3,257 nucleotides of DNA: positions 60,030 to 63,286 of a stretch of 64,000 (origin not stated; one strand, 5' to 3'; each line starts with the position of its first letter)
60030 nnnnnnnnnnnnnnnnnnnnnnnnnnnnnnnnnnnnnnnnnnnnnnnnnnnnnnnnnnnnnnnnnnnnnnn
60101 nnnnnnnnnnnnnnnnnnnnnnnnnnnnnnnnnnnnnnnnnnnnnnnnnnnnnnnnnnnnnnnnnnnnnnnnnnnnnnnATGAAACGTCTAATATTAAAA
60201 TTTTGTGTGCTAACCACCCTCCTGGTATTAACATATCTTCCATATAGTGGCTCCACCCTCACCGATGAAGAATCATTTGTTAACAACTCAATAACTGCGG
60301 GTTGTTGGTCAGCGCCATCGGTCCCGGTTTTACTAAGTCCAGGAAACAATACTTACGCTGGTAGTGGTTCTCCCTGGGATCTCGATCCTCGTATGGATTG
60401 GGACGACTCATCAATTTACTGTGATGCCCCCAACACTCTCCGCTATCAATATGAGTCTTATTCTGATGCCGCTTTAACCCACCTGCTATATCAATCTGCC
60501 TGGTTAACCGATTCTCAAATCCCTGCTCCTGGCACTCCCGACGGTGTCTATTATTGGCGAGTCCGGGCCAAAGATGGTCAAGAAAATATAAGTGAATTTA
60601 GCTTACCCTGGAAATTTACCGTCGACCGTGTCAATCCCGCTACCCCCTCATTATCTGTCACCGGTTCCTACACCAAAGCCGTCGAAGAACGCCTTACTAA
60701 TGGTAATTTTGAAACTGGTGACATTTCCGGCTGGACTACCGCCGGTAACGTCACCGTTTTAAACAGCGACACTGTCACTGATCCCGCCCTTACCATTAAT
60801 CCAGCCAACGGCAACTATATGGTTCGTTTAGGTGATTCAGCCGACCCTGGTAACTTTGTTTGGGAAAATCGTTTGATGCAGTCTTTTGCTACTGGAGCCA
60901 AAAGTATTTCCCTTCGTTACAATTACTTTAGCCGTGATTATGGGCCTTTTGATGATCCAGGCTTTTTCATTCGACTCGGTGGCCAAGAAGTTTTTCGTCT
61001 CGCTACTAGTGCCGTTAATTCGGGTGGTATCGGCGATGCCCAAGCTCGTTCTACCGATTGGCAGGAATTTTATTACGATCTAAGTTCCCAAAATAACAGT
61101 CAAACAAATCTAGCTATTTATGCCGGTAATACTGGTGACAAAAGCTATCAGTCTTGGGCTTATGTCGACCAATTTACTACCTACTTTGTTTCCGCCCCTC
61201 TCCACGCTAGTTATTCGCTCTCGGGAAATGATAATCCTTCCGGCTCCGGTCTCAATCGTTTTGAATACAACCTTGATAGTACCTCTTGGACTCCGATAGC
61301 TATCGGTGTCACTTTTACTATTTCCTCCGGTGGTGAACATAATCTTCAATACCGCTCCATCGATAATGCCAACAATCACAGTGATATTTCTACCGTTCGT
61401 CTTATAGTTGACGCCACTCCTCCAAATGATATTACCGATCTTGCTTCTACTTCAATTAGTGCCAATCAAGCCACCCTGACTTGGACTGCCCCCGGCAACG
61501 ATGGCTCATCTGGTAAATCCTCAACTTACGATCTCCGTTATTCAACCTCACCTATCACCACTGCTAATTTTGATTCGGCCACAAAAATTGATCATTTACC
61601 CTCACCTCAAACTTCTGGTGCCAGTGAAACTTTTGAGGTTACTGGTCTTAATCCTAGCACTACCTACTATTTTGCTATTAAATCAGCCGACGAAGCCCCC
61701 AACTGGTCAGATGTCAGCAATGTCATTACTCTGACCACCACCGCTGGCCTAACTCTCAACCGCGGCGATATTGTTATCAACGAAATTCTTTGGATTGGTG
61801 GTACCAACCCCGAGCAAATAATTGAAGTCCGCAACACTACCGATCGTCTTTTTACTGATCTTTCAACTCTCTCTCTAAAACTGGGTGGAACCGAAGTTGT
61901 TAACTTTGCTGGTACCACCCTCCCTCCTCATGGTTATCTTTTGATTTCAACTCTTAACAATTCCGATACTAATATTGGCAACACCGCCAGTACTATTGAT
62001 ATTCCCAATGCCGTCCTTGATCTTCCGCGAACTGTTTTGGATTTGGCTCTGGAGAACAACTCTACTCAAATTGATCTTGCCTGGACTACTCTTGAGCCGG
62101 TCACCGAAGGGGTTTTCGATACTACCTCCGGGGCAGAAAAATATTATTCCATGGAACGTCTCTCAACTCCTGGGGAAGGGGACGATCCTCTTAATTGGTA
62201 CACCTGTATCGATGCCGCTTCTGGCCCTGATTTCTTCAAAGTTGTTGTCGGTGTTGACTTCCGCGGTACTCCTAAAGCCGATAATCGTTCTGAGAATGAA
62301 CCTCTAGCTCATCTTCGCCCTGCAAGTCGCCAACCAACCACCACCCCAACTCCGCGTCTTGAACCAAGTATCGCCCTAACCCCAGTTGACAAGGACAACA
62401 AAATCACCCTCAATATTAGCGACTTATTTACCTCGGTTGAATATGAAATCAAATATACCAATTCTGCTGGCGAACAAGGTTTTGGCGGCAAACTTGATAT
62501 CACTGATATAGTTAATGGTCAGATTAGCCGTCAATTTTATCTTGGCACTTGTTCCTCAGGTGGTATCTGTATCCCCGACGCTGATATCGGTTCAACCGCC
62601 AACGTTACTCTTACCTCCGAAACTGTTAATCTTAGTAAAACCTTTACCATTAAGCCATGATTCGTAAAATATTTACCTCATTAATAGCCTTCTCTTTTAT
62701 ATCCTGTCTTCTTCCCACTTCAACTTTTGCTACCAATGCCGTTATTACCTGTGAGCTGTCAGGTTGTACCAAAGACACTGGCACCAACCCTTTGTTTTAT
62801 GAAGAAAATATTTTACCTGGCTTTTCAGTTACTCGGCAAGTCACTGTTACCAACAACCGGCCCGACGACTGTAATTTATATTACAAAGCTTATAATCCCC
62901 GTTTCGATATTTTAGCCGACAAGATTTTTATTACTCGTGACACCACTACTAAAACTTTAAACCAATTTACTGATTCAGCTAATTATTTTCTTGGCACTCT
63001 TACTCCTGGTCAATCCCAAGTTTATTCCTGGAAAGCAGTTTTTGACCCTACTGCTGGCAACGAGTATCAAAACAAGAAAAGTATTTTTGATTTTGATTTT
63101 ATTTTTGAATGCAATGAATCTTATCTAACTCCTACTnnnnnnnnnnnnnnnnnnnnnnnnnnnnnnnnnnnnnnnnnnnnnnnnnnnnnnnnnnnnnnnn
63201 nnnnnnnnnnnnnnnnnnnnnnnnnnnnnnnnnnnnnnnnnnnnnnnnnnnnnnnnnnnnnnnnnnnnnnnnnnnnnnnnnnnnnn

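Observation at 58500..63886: SipW / TasA-like surface-fibre gene cluster with at least two SipW-cognate substrates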

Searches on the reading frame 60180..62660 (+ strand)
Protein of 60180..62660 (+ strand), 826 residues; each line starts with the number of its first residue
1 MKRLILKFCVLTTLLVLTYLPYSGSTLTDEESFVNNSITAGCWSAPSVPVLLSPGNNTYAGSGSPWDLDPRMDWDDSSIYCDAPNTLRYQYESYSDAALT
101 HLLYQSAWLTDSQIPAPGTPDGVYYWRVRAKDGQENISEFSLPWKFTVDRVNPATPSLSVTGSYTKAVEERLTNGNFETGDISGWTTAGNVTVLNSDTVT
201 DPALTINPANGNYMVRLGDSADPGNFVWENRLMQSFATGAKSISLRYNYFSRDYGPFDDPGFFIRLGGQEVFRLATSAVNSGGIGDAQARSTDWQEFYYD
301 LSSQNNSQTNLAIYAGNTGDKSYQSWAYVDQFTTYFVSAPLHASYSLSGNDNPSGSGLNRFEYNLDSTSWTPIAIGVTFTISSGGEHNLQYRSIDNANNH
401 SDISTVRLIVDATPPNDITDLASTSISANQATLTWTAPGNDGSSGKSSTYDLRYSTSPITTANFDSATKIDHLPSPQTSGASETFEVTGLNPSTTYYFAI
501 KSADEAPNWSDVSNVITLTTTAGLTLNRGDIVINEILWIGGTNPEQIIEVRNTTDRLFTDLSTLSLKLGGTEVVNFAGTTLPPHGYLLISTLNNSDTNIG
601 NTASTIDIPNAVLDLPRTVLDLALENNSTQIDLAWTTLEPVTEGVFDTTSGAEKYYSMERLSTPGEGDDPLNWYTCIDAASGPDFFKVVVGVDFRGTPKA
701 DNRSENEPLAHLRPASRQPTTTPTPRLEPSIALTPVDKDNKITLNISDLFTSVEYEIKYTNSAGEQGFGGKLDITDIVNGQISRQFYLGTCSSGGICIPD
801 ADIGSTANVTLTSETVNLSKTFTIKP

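Call 3: search_protein_families(library=pfam, proteins=[window:60180-62660:+], max_evalue=0.1)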
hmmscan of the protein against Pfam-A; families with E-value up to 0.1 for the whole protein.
window:60180-62660:+ (826 aa): 5 families
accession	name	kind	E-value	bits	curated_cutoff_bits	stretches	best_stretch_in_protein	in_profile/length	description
PF00041.27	fn3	-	3.2e-08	34.1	25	1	419-506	4-72/84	Fibronectin type III domain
PF16656.11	Pur_ac_phosph_N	-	6.2e-08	33.5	30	1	421-516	6-92/93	Purple acid Phosphatase, N-terminal domain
PF00932.25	LTD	-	0.00017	22.3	34.3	1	528-601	5-74/109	Lamin Tail Domain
PF25788.1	Ig_Rha78A_N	-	0.00017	22.2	27.4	0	426-520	15-101/105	Rha78A-like, N-terminal immunoglobulin domain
PF21881.2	STIV_penton_2nd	-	0.088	13.6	27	0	579-607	17-45/85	A223 penton protein second domain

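Call 4: search_protein_families(library=ncbifam, proteins=[window:60180-62660:+], max_evalue=0.1)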
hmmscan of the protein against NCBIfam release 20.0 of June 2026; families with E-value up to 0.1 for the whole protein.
window:60180-62660:+ (826 aa): 5 families
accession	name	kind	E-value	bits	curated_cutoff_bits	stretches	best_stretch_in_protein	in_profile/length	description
NF047446.1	barrel_OmpL47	domain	6.6e-12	45.7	40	1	346-410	8-68/68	OmpL47-type beta-barrel domain-containing protein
TIGR00868.1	hCaCC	subfamily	3.1e-11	41.8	900.85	1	409-515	750-861/863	calcium-activated chloride channel protein 1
NF047441.1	Lepto_OmpL47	equivalog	2.8e-08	33.8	250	1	344-416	259-328/336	multi-beta-barrel domain surface protein OmpL47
NF045522.1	MXAN_2561_fam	equivalog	0.02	14.4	150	0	477-519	215-257/304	MXAN_2561 family MXYO-CTERM-anchored protein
NF033675.1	NTTRR-F1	subfamily_domain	0.055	13.6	70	1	168-194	2-27/155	NTTRR-F1 domain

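Call 52: find_homologous_proteins(query=window:60180-62660:+, max_evalue=0.001)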
Query window:60180-62660:+ (826 aa): 274 proteins with E <= 0.001 among 8000 candidates; the best 120 are listed.
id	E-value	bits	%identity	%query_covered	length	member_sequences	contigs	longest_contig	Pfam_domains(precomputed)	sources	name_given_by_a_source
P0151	0.0e+0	1873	100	100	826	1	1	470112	PF00041.28,PF16656.12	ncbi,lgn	-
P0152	0.0e+0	1292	70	99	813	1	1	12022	PF00932.26,PF00041.28,PF16656.12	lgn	-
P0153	0.0e+0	1257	69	98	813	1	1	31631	PF00932.26,PF00041.28,PF16656.12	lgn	-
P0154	0.0e+0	1090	60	99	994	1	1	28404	PF00041.28,PF16656.12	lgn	-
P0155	1.4e-294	998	58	98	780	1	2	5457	PF00932.26,PF00041.28,PF16656.12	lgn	-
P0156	1.4e-261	888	53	97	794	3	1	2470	PF00932.26,PF00041.28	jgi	jgi:hypothetical protein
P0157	7.7e-250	850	51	95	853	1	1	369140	PF00041.28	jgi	jgi:hypothetical protein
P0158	1.5e-244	832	34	31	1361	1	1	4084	PF16655.13,PF00041.28,PF10179.16,PF16656.12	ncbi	ncbi:MAG TPA: hypothetical protein VF720_03845, partial [Candidatus Eisenbacteria bacterium]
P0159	2.4e-231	788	48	97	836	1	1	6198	PF00932.26,PF00041.28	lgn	-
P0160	4.8e-219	748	47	97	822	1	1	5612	PF00932.26,PF00041.28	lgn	-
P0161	2.0e-215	736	42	21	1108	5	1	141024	PF17744.8,PF16655.13,PF25059.2,PF23376.2,PF25788.3,PF24489.2,PF14292.13,PF00041.28,PF10179.16,PF16656.12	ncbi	-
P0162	2.3e-214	732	46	94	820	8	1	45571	PF00932.26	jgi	jgi:hypothetical protein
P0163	3.2e-211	722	48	93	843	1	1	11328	PF00932.26,PF00041.28,PF16656.12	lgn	-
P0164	5.6e-207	708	47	96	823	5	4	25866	PF00932.26,PF00041.28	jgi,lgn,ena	-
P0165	2.6e-205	702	45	97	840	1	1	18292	PF00932.26,PF00041.28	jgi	jgi:hypothetical protein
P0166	3.7e-204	698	45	99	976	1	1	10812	PF00932.26,PF10502.15,PF00041.28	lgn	-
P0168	1.6e-203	696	46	96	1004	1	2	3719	PF00932.26,PF00041.28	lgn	-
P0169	3.5e-201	689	48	88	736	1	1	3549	PF00932.26,PF00041.28,PF16656.12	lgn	-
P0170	3.6e-201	689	48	87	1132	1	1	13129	PF00932.26,PF10502.15,PF00041.28,PF16656.12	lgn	-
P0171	5.0e-200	685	51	72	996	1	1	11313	PF00932.26,PF25788.3,PF00041.28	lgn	-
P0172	2.3e-198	679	52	72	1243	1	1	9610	PF00932.26,PF10502.15,PF00041.28,PF16656.12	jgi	jgi:signal peptidase I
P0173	1.1e-195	670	50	79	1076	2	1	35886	PF00932.26,PF10502.15,PF00041.28,PF16656.12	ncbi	-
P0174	2.7e-192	659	44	99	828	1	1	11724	PF00932.26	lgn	-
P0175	1.8e-189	650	43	97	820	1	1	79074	PF00932.26,PF00041.28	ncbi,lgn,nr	ncbi:lamin tail domain-containing protein [Candidatus Roizmanbacteria bacterium]|nr:lamin tail domai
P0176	2.9e-189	649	44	92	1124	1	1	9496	PF00932.26,PF10502.15,PF00041.28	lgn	-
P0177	3.4e-189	649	45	95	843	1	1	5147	PF00932.26,PF00041.28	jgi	-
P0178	5.2e-188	645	43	97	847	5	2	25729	PF00932.26,PF00041.28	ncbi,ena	ncbi:MAG: lamin tail domain-containing protein [Patescibacteria group bacterium]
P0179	1.0e-187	644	45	97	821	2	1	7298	PF00932.26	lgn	-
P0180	4.9e-187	642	42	99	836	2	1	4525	PF00932.26,PF13750.13,PF00041.28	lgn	-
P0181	1.3e-186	640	42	97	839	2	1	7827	PF00932.26,PF00041.28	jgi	-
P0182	1.1e-185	637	45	94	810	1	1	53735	PF00932.26,PF00041.28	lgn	-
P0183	5.2e-184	632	44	97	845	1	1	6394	PF00932.26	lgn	-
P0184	5.4e-183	628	42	97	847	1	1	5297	PF00932.26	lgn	-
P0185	7.4e-182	625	46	84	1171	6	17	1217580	PF00932.26,PF10502.15,PF00041.28,PF16656.12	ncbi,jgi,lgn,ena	-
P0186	3.2e-181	623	43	97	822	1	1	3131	PF00932.26,PF00041.28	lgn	-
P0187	6.1e-181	622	42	97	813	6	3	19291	PF00932.26,PF00041.28,PF19077.7,PF16656.12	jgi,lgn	jgi:hypothetical protein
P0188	6.4e-179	615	45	89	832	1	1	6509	PF00932.26,PF00041.28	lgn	-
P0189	1.9e-176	607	43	97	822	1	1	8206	PF00932.26,PF00041.28,PF19077.7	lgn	-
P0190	3.8e-176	606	43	97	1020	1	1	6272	PF00932.26,PF10502.15,PF00041.28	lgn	-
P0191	3.8e-175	603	48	71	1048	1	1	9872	PF00932.26,PF25788.3,PF00041.28,PF16656.12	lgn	-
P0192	1.0e-172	594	40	97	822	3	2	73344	PF00932.26,PF00041.28,PF19077.7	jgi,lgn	jgi:hypothetical protein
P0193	4.3e-172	592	42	97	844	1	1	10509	PF00932.26,PF00041.28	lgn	-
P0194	1.3e-171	591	42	97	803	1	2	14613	PF00932.26,PF00041.28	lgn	-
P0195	4.4e-169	582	47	83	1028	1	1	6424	PF00932.26,PF10502.15,PF00041.28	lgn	-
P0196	1.6e-168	581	42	96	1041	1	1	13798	PF00932.26,PF10502.15,PF00041.28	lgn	-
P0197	1.5e-167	577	41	97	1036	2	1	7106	PF00932.26,PF10502.15,PF00041.28,PF16656.12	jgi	-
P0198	5.5e-166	572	51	74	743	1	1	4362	PF00932.26,PF13750.13,PF00041.28,PF19077.7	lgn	-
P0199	2.5e-164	567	50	70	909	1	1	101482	PF00932.26,PF00041.28,PF16656.12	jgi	-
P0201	1.2e-162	561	51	71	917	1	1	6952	PF00932.26,PF10502.15,PF00041.28,PF16656.12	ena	-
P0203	2.4e-161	557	43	88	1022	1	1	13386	PF00932.26,PF10502.15,PF00041.28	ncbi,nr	ncbi:signal peptidase I [Candidatus Gottesmanbacteria bacterium]|nr:signal peptidase I [Candidatus G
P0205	1.0e-160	555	44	84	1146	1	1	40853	PF00932.26,PF10502.15,PF00041.28,PF16656.12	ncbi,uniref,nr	ncbi:signal peptidase I [Candidatus Roizmanbacteria bacterium CG_4_10_14_0_8_um_filter_39_9]|uniref:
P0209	1.8e-149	518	42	85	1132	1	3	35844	PF00932.26,PF00041.28,PF16656.12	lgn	-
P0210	1.0e-148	515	39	93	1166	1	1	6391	PF00932.26,PF00041.28,PF16656.12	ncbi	-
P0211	3.0e-145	504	38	96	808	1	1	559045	PF00932.26,PF00041.28,PF16656.12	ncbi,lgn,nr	ncbi:lamin tail domain-containing protein [Patescibacteria group bacterium]|nr:lamin tail domain-con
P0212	1.1e-142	495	45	83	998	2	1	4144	PF00932.26,PF00041.28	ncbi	ncbi:MAG: signal peptidase I [Candidatus Gracilibacteria bacterium]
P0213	1.2e-142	495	39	97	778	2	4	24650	PF00932.26,PF00041.28,PF16656.12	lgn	-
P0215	5.1e-141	490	47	68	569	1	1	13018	PF00932.26,PF00041.28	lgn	-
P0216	2.2e-140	488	40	82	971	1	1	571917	PF00932.26,PF00041.28,PF16656.12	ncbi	-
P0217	5.3e-138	480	49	62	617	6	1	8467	PF00932.26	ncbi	ncbi:MAG: lamin tail domain-containing protein [Patescibacteria group bacterium]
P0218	2.0e-137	478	41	94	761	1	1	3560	PF00932.26,PF00041.28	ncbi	-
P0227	5.7e-130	453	40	82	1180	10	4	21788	PF00932.26,PF10502.15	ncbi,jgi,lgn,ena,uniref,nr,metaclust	ncbi:MAG: Fibronectin type III domain-containing protein [Candidatus Gottesmanbacteria bacterium GW2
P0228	8.6e-130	452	37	96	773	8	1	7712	PF00932.26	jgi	-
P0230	4.5e-129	450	41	87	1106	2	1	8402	PF00932.26,PF10502.15,PF00041.28,PF16656.12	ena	-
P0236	6.2e-126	440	43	68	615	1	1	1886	PF00932.26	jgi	jgi:CxxC motif-containing protein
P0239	1.0e-124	436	42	74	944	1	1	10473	PF00932.26,PF00041.28,PF16656.12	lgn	-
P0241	4.6e-123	430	38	86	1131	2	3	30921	PF00932.26,PF10502.15,PF00041.28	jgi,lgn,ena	-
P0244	3.6e-120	421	40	76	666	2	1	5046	PF00932.26,PF00041.28,PF16656.12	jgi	jgi:hypothetical protein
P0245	5.3e-120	420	35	97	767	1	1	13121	PF00932.26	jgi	jgi:predicted ribosomally synthesized peptide with SipW-like signal peptide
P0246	1.4e-118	415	39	79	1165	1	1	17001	PF00932.26,PF10502.15,PF00041.28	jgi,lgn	jgi:signal peptidase I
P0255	8.9e-105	370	39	79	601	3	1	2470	PF00932.26,PF16656.12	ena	-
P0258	2.2e-99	352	35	89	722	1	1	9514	PF00932.26,PF16656.12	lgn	-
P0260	2.3e-98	349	34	94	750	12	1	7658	PF00932.26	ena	-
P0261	7.4e-97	344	35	88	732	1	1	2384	PF00932.26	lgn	-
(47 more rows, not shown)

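Call 56: search_protein_families(library=ncbifam, alignment_id=A3, max_evalue=0.01)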
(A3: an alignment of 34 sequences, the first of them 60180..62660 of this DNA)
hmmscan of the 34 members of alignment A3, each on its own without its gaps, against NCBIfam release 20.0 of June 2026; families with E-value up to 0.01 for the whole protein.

A. member 1, window:60180-62660:+ (826 aa): 3 families
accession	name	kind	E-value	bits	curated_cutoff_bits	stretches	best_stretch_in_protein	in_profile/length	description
NF047446.1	barrel_OmpL47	domain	6.6e-12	45.7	40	1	346-410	8-68/68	OmpL47-type beta-barrel domain-containing protein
TIGR00868.1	hCaCC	subfamily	3.1e-11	41.8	900.85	1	409-515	750-861/863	calcium-activated chloride channel protein 1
NF047441.1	Lepto_OmpL47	equivalog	2.8e-08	33.8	250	1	344-416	259-328/336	multi-beta-barrel domain surface protein OmpL47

B. families by the number of members that match (of 34 scanned): 8 families
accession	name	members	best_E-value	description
NF047446.1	barrel_OmpL47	34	4.2e-15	OmpL47-type beta-barrel domain-containing protein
TIGR00868.1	hCaCC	28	9.3e-14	calcium-activated chloride channel protein 1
NF047441.1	Lepto_OmpL47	26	2.8e-08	multi-beta-barrel domain surface protein OmpL47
NF033675.1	NTTRR-F1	6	0.0064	NTTRR-F1 domain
NF045522.1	MXAN_2561_fam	3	0.0034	MXAN_2561 family MXYO-CTERM-anchored protein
NF033680.1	exonuc_ExeM-GG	1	0.00024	extracellular exonuclease ExeM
TIGR04088.1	cognate_SipW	1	0.0034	SipW-dependent-type signal peptide-containing protein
NF038353.1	FxLYD_dom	1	0.0071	FxLYD domain-containing protein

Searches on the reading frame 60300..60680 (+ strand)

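Call 48: search_protein_families(library=pfam, proteins=[window:60300-60680:+], max_evalue=1)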
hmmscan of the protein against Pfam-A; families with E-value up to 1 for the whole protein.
window:60300-60680:+ (127 aa): 1 family
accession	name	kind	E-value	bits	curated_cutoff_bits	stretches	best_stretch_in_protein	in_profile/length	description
PF25788.1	Ig_Rha78A_N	-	0.065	13.9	27.4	1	79-107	72-100/105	Rha78A-like, N-terminal immunoglobulin domain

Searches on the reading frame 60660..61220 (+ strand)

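Call 48: search_protein_families(library=pfam, proteins=[window:60660-61220:+], max_evalue=1)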
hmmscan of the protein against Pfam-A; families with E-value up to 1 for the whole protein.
window:60660-61220:+ (187 aa): 1 family
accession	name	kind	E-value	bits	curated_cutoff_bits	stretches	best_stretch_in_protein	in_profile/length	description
PF02018.23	CBM_4_9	-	0.015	16.1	25.9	1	12-40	4-29/136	Carbohydrate binding domain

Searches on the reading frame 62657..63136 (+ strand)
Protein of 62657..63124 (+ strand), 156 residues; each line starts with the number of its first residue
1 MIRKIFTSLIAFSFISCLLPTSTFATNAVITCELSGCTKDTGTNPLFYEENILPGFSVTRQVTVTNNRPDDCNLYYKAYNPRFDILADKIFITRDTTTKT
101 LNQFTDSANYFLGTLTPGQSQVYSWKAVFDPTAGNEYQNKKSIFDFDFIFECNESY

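Call 5: search_protein_families(library=ncbifam, proteins=[window:62657-63124:+], max_evalue=10)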
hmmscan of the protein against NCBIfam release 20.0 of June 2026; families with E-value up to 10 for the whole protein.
seq(156 aa): 0 families

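Call 48: search_protein_families(library=pfam, proteins=[window:62714-63136:+], max_evalue=1)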
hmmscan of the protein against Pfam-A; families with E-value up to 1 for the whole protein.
window:62714-63136:+ (141 aa): 1 family
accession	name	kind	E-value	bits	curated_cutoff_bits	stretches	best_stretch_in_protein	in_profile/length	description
PF25682.1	Phage_VG64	-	0.0088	16.2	27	1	9-113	12-118/127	Mycobacterium phage VG64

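Call 57: search_protein_representatives(protein=window:62714-63136:+)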
Query: 141 residues. Proteins with E-value up to 0.001 (for the whole library): 569; up to 1e-10: 77; up to 1e-30: 1. The best 150 are listed.
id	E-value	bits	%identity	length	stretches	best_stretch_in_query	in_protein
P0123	9.4e-62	223.5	71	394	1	1-138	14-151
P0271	2.6e-23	99.0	45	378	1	7-136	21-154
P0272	1.2e-22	96.8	45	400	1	2-141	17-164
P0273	1.4e-19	86.9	40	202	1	4-140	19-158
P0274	9.5e-19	84.2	39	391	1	7-137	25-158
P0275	9.8e-19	84.2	39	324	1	5-136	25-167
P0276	1.6e-18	83.5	38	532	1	4-141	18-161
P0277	4.1e-18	82.1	42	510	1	6-134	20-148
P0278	6.9e-18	81.4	43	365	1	4-140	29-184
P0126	2.2e-17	79.8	42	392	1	8-141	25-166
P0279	6.7e-17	78.2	37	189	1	6-135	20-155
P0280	2.0e-16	76.7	47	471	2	80-134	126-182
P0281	6.3e-16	75.1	40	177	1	6-136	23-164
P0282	1.1e-15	74.2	41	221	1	5-139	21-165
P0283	2.0e-15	73.4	52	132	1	5-74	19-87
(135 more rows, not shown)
